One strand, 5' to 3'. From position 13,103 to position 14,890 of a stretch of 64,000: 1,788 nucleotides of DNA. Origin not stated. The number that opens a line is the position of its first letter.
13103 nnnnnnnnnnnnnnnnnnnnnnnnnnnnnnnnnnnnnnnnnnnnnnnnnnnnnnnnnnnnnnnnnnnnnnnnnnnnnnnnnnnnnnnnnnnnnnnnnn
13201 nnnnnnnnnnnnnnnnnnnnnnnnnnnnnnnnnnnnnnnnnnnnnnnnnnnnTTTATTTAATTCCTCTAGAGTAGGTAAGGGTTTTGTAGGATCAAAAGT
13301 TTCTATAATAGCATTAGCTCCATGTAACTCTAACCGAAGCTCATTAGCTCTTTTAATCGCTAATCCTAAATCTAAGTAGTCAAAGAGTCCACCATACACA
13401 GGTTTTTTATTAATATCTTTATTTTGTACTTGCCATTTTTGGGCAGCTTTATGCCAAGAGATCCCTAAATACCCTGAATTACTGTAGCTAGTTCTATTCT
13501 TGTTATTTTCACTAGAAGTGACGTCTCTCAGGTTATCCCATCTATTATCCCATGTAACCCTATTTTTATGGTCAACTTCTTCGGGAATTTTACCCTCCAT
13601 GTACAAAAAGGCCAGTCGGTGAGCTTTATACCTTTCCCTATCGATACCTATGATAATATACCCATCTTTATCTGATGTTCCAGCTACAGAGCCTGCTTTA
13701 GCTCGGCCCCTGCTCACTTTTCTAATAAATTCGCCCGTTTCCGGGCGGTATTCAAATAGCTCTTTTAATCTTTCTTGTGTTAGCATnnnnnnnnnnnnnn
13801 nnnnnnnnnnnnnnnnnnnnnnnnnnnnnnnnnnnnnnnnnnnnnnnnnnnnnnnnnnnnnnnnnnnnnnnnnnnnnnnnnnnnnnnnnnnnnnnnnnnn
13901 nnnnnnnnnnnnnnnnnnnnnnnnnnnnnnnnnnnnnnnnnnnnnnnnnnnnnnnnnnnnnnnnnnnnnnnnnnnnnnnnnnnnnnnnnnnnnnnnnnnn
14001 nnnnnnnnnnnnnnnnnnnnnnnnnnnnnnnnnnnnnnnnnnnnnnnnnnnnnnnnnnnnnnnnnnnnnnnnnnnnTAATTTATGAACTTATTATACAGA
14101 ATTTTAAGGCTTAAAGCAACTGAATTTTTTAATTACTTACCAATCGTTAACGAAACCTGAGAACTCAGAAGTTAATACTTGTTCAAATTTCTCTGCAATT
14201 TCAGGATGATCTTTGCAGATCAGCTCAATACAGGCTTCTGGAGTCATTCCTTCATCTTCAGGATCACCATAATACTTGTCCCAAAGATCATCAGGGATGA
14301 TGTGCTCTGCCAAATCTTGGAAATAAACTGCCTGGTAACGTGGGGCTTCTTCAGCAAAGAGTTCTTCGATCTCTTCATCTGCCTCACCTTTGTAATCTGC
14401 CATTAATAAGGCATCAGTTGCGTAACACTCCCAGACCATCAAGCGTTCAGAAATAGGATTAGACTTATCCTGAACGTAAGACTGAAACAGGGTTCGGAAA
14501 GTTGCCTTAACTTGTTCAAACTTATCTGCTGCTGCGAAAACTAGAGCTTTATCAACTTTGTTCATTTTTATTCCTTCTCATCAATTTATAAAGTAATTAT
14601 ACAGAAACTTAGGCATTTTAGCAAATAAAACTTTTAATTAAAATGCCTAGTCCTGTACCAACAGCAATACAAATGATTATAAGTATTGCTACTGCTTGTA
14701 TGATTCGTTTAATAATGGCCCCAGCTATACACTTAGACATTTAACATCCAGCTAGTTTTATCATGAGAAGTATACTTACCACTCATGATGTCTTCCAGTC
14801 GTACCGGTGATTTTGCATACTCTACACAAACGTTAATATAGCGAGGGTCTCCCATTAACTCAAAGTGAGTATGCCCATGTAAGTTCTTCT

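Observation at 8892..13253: AT-rich block of twelve unannotatable early genes after the repeat region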

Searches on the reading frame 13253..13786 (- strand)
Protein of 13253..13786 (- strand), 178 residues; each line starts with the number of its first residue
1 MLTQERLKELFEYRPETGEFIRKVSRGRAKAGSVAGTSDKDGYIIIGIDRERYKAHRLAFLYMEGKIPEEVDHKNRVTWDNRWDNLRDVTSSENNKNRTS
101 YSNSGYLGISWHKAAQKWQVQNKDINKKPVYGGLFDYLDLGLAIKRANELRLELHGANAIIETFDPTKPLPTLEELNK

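Call 14: search_protein_families(library=pfam, max_evalue=0.1, proteins=[window:13253-13786:-])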
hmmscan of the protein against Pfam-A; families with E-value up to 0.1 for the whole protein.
window:13253-13786:- (178 aa): 2 families
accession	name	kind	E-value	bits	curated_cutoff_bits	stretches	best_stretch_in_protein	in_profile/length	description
PF13392.12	HNH_3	-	4.4e-15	55.5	24.8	1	53-95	1-45/46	HNH endonuclease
PF00847.26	AP2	-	0.086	13.6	33.3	1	105-154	2-51/54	AP2 domain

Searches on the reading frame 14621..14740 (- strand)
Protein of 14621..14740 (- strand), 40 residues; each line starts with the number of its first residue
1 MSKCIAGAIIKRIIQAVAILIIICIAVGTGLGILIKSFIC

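Call 14: search_protein_families(library=pfam, max_evalue=0.1, proteins=[window:14621-14740:-])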
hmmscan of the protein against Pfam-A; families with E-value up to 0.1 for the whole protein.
window:14621-14740:- (40 aa): 1 family
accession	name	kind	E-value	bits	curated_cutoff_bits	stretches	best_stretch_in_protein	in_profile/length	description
PF12750.12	Maff2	-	0.044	14.1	27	1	13-33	4-24/70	Maff2 family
